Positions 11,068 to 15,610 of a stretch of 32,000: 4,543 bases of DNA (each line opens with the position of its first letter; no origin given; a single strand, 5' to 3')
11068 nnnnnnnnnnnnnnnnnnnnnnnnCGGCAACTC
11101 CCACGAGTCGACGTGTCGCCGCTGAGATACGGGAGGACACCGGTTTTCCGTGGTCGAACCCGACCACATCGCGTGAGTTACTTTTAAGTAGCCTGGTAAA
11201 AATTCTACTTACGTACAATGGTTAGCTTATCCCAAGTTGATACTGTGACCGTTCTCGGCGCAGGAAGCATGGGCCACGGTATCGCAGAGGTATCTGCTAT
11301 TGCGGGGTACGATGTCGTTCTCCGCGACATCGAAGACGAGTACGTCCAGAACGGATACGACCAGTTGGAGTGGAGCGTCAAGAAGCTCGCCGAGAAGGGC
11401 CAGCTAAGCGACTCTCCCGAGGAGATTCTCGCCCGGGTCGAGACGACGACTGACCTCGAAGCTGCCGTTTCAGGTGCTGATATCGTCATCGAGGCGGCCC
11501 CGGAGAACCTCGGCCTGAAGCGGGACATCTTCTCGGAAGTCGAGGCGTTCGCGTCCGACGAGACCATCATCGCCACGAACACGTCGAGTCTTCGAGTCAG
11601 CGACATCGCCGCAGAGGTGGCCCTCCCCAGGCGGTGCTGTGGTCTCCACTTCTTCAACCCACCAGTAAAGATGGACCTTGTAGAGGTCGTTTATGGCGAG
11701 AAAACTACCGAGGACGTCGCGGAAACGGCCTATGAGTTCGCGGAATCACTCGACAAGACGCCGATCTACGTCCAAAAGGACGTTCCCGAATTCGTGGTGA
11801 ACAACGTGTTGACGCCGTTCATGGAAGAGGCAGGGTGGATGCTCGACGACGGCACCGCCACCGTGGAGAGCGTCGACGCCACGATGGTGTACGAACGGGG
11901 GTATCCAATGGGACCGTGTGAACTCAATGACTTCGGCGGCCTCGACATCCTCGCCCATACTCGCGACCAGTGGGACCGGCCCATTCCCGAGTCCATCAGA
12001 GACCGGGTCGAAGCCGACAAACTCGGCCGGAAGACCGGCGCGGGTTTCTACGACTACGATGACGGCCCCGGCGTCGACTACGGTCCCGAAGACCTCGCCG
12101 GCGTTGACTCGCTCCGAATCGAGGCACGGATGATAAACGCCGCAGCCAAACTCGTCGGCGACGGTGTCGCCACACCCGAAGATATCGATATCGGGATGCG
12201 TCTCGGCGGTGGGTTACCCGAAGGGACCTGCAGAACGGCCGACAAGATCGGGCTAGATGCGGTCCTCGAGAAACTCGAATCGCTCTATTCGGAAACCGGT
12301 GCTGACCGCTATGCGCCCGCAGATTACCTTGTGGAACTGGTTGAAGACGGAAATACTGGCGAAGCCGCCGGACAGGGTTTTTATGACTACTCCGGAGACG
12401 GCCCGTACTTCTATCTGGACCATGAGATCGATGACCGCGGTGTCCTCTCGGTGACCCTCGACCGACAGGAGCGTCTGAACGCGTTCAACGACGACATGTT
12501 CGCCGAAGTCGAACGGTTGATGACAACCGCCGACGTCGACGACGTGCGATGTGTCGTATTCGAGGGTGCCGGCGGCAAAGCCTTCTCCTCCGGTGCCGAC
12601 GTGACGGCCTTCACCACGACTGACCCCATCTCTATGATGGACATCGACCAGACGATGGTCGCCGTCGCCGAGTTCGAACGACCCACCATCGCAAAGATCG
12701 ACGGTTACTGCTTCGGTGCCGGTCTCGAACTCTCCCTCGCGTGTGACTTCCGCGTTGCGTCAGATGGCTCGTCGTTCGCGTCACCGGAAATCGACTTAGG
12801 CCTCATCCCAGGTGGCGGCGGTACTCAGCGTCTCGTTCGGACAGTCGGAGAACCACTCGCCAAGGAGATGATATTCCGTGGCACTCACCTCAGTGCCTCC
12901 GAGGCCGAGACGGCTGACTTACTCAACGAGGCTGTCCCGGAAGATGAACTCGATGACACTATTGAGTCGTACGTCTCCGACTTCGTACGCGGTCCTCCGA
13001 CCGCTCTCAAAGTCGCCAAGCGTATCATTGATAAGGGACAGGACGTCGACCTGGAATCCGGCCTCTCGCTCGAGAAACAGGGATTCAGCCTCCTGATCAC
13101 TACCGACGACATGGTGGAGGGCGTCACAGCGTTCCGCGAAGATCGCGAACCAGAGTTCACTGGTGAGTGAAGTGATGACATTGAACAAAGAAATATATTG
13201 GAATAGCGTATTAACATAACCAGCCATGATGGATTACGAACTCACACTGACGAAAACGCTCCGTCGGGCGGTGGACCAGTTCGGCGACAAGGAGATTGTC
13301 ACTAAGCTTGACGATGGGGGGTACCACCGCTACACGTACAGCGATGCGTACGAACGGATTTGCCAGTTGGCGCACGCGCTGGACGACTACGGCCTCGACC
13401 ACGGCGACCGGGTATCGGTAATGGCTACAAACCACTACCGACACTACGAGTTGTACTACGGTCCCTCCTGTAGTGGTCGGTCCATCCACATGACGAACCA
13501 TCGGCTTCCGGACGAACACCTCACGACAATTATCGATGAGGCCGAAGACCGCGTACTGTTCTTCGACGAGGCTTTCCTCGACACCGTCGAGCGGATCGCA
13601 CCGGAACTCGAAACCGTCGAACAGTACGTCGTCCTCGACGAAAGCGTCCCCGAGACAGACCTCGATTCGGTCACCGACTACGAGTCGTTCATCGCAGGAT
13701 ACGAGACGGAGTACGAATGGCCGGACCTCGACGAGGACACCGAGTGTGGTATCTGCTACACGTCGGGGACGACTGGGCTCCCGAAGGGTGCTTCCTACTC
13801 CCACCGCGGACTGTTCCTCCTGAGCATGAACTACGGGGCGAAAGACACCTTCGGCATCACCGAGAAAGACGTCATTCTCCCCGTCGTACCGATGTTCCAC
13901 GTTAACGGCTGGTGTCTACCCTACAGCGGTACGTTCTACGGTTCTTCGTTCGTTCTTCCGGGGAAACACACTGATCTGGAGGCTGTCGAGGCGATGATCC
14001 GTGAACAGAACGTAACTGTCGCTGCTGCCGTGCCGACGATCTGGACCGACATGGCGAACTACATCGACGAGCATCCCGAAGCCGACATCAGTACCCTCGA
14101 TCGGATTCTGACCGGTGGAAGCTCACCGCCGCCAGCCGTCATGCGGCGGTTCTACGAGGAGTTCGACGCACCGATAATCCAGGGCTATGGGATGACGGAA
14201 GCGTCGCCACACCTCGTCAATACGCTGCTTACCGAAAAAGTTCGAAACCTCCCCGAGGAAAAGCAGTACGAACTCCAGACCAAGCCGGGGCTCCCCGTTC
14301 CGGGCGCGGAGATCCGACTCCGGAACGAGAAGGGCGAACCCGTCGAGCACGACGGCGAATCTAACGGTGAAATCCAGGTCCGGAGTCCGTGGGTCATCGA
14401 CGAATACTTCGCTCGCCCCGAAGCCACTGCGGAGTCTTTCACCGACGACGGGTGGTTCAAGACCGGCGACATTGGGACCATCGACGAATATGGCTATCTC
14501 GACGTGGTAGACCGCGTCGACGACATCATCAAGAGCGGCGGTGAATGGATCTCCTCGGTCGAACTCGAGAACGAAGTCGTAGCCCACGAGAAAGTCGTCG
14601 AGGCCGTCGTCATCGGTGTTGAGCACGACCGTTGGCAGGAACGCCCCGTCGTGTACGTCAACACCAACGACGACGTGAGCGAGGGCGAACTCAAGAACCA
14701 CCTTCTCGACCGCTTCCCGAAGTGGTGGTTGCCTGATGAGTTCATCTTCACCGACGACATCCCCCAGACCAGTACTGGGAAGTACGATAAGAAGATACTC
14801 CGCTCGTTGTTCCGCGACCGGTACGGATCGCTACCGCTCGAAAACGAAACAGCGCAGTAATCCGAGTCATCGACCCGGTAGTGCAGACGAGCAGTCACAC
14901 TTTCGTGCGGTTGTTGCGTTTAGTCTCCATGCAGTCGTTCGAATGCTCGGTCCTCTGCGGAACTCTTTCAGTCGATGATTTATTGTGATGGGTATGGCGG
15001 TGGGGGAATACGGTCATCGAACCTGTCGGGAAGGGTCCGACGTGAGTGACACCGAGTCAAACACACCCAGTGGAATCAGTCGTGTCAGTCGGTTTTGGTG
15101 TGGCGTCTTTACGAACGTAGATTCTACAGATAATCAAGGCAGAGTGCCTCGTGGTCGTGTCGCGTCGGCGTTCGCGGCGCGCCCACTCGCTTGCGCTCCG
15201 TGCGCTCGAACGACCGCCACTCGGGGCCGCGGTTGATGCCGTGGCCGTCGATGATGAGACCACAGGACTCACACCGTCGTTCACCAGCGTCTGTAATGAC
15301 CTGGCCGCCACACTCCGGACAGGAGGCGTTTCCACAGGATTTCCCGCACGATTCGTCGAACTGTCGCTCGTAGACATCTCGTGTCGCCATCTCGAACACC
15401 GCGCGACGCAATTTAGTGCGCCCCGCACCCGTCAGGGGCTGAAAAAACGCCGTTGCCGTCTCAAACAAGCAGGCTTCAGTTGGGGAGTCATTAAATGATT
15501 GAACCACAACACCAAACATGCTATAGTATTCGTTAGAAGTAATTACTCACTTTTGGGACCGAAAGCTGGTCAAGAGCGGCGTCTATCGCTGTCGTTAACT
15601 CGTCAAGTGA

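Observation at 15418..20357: Strand-specific oligo-T + GC-hairpin motif at every gene boundary of a co-directional cassette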

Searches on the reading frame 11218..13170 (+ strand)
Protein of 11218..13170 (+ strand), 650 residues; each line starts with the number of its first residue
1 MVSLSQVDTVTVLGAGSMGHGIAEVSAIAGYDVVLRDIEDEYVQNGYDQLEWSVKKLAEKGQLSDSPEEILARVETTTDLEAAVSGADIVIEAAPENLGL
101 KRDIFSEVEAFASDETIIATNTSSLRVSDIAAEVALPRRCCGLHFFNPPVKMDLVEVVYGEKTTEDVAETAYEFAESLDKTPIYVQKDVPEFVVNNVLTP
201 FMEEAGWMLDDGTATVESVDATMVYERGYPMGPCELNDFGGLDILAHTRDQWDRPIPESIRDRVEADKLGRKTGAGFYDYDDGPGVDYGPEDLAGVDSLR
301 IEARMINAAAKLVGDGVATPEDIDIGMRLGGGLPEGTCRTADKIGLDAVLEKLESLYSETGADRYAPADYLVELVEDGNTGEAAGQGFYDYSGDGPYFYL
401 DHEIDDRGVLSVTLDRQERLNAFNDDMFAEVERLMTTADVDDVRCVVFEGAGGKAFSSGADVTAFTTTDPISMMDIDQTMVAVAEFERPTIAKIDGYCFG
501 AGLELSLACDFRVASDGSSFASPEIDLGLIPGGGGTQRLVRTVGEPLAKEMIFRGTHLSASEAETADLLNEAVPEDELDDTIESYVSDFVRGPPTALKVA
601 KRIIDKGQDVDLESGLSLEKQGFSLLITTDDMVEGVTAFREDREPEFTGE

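Call 21: search_protein_families(library=pfam, proteins=[window:11218-13170:+], max_evalue=0.001)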
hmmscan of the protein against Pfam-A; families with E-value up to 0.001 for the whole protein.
window:11218-13170:+ (650 aa): 6 families
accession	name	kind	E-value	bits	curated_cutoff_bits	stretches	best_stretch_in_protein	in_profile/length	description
PF02737.24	3HCDH_N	-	1.2e-62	211.5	22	1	9-188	1-179/180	3-hydroxyacyl-CoA dehydrogenase, NAD binding domain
PF00378.25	ECH_1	-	1.2e-53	182.5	27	1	407-649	4-250/251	Enoyl-CoA hydratase/isomerase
PF00725.27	3HCDH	-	6.9e-47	158.4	22.1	2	300-391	6-97/97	3-hydroxyacyl-CoA dehydrogenase, C-terminal domain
PF16113.10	ECH_2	-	1.1e-32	114.3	27.2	1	411-583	3-182/335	Enoyl-CoA hydratase/isomerase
PF01210.29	NAD_Gly3P_dh_N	-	8.7e-05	23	23.1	1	10-119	2-100/158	NAD-dependent glycerol-3-phosphate dehydrogenase N-terminus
PF03446.21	NAD_binding_2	-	0.00055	20.4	21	0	10-93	2-82/161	NAD binding domain of 6-phosphogluconate dehydrogenase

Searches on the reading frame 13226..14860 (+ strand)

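Call 21: search_protein_families(library=pfam, proteins=[window:13226-14860:+], max_evalue=0.001)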
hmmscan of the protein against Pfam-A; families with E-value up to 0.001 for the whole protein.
window:13226-14860:+ (544 aa): 2 families
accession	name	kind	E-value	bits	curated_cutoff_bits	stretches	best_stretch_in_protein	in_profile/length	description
PF00501.34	AMP-binding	-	4.6e-75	253.2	29.9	1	13-395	2-384/384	AMP-binding enzyme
PF13193.12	AMP-binding_C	-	3.5e-16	60.3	24.5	1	446-519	1-76/76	AMP-binding enzyme C-terminal domain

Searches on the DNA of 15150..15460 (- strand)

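Call 53: search_dna_similar(query=window:15150-15460:-, collection=plasmids, mode=distant, max_rows=40)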
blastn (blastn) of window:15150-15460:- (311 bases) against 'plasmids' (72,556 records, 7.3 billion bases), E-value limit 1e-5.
Records with a match: 16; places in all: 16; records where one place covers at least 80% of the query: 5.
Best place of each record, by identity: 90-95% 3; 80-90% 4; 60-80% 9.
By first word of the organism name: Haloferax 5; Halorussus 2; Halorhabdus 1; Halopenitus 1; Natrinema 1; Haloplanus 1; Halobaculum 1; Haloprofundus 1; Halomarina 1; Haloarcula 1; and 1 more.
By predicted mobility (MOB-suite, as given by PLSDB): non-mobilizable 16.
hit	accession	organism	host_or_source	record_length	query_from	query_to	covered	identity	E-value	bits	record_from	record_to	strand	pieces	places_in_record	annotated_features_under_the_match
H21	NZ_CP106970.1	Haloferax alexandrinus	-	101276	1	311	100%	91.6%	7e-123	447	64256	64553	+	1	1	none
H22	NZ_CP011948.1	Haloferax gibbonsii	whole genome,saline saltern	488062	1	311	100%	90.4%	6e-117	426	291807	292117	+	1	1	transcription initiation factor IIB family protein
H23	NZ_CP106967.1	Haloferax alexandrinus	-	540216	1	309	99%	90.6%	8e-116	424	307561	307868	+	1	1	transcription initiation factor IIB family protein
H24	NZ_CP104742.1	Haloferax lucentense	-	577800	1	311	100%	89.1%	2e-110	405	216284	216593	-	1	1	transcription initiation factor IIB family protein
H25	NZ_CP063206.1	Haloferax gibbonsii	cultured ...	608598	1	311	100%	89.1%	2e-110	405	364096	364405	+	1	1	transcription initiation factor IIB family protein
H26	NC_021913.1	Halorhabdus tiamatea SARL4B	-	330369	70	306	76%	68.2%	1e-11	77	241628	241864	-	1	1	transcription initiation factor IIB family protein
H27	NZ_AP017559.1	Halopenitus persicus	-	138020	140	306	54%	72.5%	1e-11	78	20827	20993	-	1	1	none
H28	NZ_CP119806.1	Halorussus lipolyticus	cell culture,coastal saline-alkali land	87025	140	311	55%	69.2%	3e-7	63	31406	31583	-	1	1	transcription initiation factor IIB family protein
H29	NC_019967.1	Natrinema pellirubrum DSM 15624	-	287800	140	308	54%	70.2%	2e-10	74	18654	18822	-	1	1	transcription initiation factor IIB family protein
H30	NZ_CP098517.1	Haloplanus sp. GDY1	cell culture,salt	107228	140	306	54%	68.6%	1e-6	62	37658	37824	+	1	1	transcription initiation factor IIB family protein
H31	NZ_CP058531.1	Halobaculum halophilum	cell culture,sediment in salt lake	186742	138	255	38%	73.8%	2e-8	66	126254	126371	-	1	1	TFIIB-type zinc ribbon-containing protein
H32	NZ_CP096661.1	Halorussus limi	cell culture,saline soil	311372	140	256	38%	74.4%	1e-11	77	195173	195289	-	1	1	transcription initiation factor IIB family protein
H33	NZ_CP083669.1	Haloprofundus halobius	cell culture,salt lake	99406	140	254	37%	72.7%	3e-7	63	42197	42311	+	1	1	transcription initiation factor IIB family protein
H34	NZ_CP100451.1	Halomarina sp. BCD28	-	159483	140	246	34%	73.4%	1e-6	62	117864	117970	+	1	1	transcription initiation factor IIB family protein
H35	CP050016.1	Haloarcula sp. JP-L23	-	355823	228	292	21%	80.0%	4e-6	60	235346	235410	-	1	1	transcription initiation factor IIB family protein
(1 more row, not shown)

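Call 59: get_annotated_region(hit=H25, flank=13000)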
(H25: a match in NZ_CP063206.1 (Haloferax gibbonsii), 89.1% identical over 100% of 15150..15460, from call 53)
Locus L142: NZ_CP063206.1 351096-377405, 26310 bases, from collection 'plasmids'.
description: Haloferax gibbonsii strain LR2-5 plasmid pHGLR1, complete sequence
organism: Haloferax gibbonsii (NCBI taxid 35746)
taxonomy: Archaea; Euryarchaeota; Halobacteria; Halobacteriales; Haloferacaceae; Haloferax; Haloferax gibbonsii
host: -; source: cultured organism,water(purple)/sediment(white); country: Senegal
typing (MOB-suite, as given by PLSDB): non-mobilizable; mating-pair formation MPF_T
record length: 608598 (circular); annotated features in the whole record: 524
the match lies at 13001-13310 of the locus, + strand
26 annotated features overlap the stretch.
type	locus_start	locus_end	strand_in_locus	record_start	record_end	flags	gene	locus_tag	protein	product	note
CDS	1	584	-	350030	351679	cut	-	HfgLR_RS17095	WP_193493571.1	ATP-binding protein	-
CDS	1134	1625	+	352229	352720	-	-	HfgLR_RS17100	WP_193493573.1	hypothetical protein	-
CDS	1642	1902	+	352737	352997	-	-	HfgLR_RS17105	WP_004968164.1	hypothetical protein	-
CDS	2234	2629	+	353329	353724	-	-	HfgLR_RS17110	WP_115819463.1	hypothetical protein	-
CDS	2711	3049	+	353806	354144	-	-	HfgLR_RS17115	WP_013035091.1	hypothetical protein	-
CDS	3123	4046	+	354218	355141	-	-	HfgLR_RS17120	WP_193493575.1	ArdC-like ssDNA-binding domain-containing protein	-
CDS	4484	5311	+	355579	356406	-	-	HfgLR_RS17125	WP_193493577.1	carbon-nitrogen hydrolase family protein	-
CDS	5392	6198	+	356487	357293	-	-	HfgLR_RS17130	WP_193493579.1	TrmB family transcriptional regulator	-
CDS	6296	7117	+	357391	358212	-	-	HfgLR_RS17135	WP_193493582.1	aldolase/citrate lyase family protein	-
CDS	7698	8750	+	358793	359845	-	-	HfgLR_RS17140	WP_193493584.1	TRAP transporter substrate-binding protein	-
CDS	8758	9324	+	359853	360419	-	-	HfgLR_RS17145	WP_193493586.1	TRAP transporter small permease subunit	-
CDS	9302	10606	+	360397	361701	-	-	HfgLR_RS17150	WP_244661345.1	TRAP transporter large permease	GO:0008643 - carbohydrate transport [Evidence IEA]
CDS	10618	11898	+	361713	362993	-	-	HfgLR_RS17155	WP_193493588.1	MFS transporter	GO:0055085 - transmembrane transport [Evidence IEA]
CDS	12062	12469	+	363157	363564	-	-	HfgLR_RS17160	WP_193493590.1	SWIM zinc finger family protein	-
CDS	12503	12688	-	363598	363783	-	-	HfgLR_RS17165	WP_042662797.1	hypothetical protein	-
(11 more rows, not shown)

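Call 96: get_annotated_region(hit=H26, flank=6000)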
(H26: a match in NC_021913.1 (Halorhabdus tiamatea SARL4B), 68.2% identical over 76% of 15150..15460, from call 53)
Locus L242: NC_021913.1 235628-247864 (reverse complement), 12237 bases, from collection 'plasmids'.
description: Halorhabdus tiamatea SARL4B plasmid pHTIA, complete sequence
organism: Halorhabdus tiamatea SARL4B (NCBI taxid 1033806)
taxonomy: Archaea; Euryarchaeota; Halobacteria; Halobacteriales; Haloarculaceae; Halorhabdus; Halorhabdus tiamatea; Halorhabdus tiamatea SARL4B
host: -; source: -; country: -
typing (MOB-suite, as given by PLSDB): non-mobilizable; replicon rep_cluster_15,rep_cluster_31
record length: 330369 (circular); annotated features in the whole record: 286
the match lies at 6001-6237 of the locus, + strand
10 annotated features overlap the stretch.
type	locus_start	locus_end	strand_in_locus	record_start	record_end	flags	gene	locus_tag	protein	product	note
CDS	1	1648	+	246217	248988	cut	-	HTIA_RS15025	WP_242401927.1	helicase-related protein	-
CDS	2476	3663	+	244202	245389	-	-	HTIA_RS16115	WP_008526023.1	DUF1998 domain-containing protein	-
CDS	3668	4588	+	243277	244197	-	-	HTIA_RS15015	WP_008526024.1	phospholipase D family protein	-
CDS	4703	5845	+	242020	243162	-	-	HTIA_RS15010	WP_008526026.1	DNA cytosine methyltransferase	GO:0006304 - DNA modification [Evidence IEA]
CDS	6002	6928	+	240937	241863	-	-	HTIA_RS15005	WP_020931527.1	transcription initiation factor IIB family protein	-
CDS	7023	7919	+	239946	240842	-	-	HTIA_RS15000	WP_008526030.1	hypothetical protein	-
CDS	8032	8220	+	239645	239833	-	-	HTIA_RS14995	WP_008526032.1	hypothetical protein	-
CDS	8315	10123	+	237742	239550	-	-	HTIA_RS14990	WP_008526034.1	zinc ribbon domain-containing protein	-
CDS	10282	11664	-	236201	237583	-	-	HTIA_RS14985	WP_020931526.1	hypothetical protein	-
CDS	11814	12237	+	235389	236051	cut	-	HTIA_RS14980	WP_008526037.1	DUF6735 family protein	-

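Call 97: get_annotated_region(hit=H29, flank=6000)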
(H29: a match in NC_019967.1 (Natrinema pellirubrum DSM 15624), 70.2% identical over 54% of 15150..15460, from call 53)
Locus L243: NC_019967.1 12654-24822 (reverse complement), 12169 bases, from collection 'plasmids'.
description: Natrinema pellirubrum DSM 15624 plasmid pNATPE01, complete sequence
organism: Natrinema pellirubrum DSM 15624 (NCBI taxid 797303)
taxonomy: Archaea; Euryarchaeota; Halobacteria; Halobacteriales; Natrialbaceae; Natrinema; Natrinema pellirubrum; Natrinema pellirubrum DSM 15624
host: -; source: -; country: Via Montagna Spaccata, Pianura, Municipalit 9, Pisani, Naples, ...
typing (MOB-suite, as given by PLSDB): non-mobilizable; mating-pair formation MPF_T
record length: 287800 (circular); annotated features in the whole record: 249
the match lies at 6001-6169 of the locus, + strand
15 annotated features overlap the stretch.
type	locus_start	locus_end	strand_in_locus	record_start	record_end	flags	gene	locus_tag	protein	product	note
CDS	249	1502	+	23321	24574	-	-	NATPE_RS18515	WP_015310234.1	hypothetical protein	-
CDS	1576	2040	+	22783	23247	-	-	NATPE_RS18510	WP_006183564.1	hypothetical protein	-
CDS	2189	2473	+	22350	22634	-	-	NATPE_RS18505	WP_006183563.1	hypothetical protein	-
CDS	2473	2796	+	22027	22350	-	-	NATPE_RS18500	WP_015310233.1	hypothetical protein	-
CDS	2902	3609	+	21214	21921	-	-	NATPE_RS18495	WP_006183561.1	helix-turn-helix domain-containing protein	-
CDS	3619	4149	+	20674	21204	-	-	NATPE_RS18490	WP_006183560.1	hypothetical protein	-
CDS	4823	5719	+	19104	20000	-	-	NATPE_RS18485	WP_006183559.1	hypothetical protein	-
CDS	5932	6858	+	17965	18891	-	-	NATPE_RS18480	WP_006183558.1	transcription initiation factor IIB family protein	-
CDS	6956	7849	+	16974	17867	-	-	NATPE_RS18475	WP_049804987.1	hypothetical protein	-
CDS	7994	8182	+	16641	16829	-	-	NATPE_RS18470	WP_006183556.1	hypothetical protein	-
CDS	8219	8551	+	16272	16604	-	-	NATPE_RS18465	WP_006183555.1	hypothetical protein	-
CDS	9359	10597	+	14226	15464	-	-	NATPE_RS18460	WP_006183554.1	orc1/cdc6 family replication initiation protein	-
CDS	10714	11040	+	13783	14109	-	-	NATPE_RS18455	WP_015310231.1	hypothetical protein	-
CDS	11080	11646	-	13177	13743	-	-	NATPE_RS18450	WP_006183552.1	hypothetical protein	-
CDS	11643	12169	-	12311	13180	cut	-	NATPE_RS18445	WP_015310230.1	ParA family protein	-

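Call 98: get_annotated_region(hit=H30, flank=6000)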
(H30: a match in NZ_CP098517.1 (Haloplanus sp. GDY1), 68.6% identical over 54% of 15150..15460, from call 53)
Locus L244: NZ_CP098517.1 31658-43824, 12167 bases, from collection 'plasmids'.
description: Haloplanus sp. GDY1 plasmid unnamed3, complete sequence
organism: Haloplanus sp. GDY1 (NCBI taxid 2949993)
taxonomy: Archaea; Euryarchaeota; Halobacteria; Halobacteriales; Haloferacaceae; Haloplanus; Haloplanus sp. GDY1
host: -; source: cell culture,salt; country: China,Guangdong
typing (MOB-suite, as given by PLSDB): non-mobilizable; mating-pair formation MPF_T
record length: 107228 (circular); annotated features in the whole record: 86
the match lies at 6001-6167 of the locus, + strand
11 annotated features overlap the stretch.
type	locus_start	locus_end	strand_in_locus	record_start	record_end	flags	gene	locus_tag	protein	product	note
CDS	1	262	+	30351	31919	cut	-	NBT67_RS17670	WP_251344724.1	Mur ligase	-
CDS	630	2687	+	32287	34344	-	-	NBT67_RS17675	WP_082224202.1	CapA family protein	-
CDS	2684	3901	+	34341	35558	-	-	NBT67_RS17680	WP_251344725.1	poly-gamma-glutamate biosynthesis protein PgsC/CapC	-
CDS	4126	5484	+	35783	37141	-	-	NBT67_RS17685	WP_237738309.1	hypothetical protein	-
CDS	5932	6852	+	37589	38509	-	-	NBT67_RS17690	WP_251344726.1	transcription initiation factor IIB family protein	-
CDS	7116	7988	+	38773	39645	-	-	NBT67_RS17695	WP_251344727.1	hypothetical protein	-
CDS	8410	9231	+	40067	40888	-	-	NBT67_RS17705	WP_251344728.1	IS5 family transposase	-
CDS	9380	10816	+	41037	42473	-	-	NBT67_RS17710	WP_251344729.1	PAS domain S-box protein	-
CDS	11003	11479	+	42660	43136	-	-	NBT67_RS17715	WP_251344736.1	type II toxin-antitoxin system death-on-curing family toxin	-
CDS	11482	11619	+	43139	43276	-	-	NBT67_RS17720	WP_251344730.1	hypothetical protein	-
CDS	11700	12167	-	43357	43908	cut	-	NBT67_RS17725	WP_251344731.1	hypothetical protein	-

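Call 99: get_annotated_region(hit=H28, flank=6000)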
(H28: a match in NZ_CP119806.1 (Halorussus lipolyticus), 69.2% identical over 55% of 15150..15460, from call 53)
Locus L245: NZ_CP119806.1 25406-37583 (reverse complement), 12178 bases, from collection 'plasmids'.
description: Halorussus lipolyticus strain DT80 plasmid unnamed2, complete sequence
organism: Halorussus lipolyticus (NCBI taxid 3034024)
taxonomy: Archaea; Euryarchaeota; Halobacteria; Halobacteriales; Haladaptataceae; Halorussus; Halorussus lipolyticus
host: -; source: cell culture,coastal saline-alkali land; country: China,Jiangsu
typing (MOB-suite, as given by PLSDB): non-mobilizable; mating-pair formation MPF_T
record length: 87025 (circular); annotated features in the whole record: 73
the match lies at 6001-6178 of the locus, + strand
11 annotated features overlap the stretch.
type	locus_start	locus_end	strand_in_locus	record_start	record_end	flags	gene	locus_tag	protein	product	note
CDS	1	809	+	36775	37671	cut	-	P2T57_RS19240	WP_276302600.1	DNA-binding protein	-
CDS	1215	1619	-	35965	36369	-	-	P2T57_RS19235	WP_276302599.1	hypothetical protein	-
CDS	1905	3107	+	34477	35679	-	-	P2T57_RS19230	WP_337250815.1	PQQ-binding-like beta-propeller repeat protein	-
CDS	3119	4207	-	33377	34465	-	-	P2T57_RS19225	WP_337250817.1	PQQ-binding-like beta-propeller repeat protein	-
CDS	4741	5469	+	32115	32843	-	-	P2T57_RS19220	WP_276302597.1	hypothetical protein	-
CDS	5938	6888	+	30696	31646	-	-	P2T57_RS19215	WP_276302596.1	transcription initiation factor IIB family protein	-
CDS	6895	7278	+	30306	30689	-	-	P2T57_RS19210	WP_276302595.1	hypothetical protein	-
CDS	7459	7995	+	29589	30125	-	-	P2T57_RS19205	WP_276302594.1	hypothetical protein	-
CDS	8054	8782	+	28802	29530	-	-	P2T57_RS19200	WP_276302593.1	hypothetical protein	-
CDS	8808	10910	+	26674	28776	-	-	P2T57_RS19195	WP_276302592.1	hypothetical protein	-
CDS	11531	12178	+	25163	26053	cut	-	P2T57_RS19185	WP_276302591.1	hypothetical protein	-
